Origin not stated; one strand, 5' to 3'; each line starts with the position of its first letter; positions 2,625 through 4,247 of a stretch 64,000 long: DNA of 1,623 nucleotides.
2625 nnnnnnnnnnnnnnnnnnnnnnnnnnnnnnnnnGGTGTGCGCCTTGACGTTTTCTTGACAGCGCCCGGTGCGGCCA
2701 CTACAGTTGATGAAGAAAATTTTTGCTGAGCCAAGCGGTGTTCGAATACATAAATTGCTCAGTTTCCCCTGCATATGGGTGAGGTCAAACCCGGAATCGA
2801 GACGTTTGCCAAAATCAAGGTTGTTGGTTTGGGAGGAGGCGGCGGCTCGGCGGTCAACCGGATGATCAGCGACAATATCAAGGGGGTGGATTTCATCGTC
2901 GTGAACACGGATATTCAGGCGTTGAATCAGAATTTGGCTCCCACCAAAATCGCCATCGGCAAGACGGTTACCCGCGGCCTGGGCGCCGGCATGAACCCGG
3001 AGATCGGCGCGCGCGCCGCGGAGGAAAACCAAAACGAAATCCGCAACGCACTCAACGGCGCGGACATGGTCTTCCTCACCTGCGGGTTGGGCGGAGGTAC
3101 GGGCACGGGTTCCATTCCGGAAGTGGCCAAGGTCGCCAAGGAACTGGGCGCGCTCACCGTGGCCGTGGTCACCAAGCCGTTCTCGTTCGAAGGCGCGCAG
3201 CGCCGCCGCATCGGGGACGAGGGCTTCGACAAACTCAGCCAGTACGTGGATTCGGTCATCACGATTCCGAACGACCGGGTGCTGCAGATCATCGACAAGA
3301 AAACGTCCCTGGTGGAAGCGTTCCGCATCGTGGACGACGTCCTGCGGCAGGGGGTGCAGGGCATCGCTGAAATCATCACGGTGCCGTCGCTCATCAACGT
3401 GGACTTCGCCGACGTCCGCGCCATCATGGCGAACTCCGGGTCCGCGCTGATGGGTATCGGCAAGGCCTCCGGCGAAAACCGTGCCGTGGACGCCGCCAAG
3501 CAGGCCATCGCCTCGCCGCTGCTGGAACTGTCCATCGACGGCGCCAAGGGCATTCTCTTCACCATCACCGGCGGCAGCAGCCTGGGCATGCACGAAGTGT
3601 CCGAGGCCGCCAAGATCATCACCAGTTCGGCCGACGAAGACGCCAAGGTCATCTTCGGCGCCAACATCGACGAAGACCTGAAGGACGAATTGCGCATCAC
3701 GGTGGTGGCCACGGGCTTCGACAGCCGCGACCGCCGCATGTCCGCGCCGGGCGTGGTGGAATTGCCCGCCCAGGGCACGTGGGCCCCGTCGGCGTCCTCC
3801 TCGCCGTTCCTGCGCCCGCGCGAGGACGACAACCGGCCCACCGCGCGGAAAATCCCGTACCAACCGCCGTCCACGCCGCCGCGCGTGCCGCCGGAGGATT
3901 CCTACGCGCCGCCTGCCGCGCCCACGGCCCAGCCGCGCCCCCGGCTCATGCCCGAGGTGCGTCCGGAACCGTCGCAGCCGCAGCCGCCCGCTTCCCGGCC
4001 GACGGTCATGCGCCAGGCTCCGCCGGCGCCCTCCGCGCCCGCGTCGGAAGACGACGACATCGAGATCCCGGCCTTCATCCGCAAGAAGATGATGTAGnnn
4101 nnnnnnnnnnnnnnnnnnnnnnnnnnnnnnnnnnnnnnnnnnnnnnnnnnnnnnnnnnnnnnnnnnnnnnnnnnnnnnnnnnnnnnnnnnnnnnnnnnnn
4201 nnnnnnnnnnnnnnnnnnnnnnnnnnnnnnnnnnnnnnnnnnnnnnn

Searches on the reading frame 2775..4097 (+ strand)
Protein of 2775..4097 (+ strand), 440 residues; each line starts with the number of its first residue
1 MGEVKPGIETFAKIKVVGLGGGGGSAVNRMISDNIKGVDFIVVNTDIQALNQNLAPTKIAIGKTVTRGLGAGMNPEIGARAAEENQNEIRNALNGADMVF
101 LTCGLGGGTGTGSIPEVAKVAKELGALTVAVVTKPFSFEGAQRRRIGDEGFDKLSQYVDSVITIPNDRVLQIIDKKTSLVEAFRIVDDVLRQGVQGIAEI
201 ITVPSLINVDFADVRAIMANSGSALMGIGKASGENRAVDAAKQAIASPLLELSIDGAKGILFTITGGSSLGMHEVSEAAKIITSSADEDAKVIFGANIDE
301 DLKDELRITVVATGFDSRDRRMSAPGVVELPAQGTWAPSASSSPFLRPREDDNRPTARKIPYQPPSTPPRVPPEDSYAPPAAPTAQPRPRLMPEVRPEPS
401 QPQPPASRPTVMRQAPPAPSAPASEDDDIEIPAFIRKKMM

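Call 50: search_protein_families(library=pfam, proteins=[window:2775-4097:+], max_evalue=0.00001)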
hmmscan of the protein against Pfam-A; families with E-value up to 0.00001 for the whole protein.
window:2775-4097:+ (440 aa): 2 families
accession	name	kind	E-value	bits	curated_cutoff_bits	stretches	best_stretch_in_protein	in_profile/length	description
PF00091.31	Tubulin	-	3e-45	155.3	33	1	13-174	1-190/190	Tubulin/FtsZ family, GTPase domain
PF12327.13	FtsZ_C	-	1.1e-35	122.2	27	1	222-316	1-95/95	FtsZ family, C-terminal domain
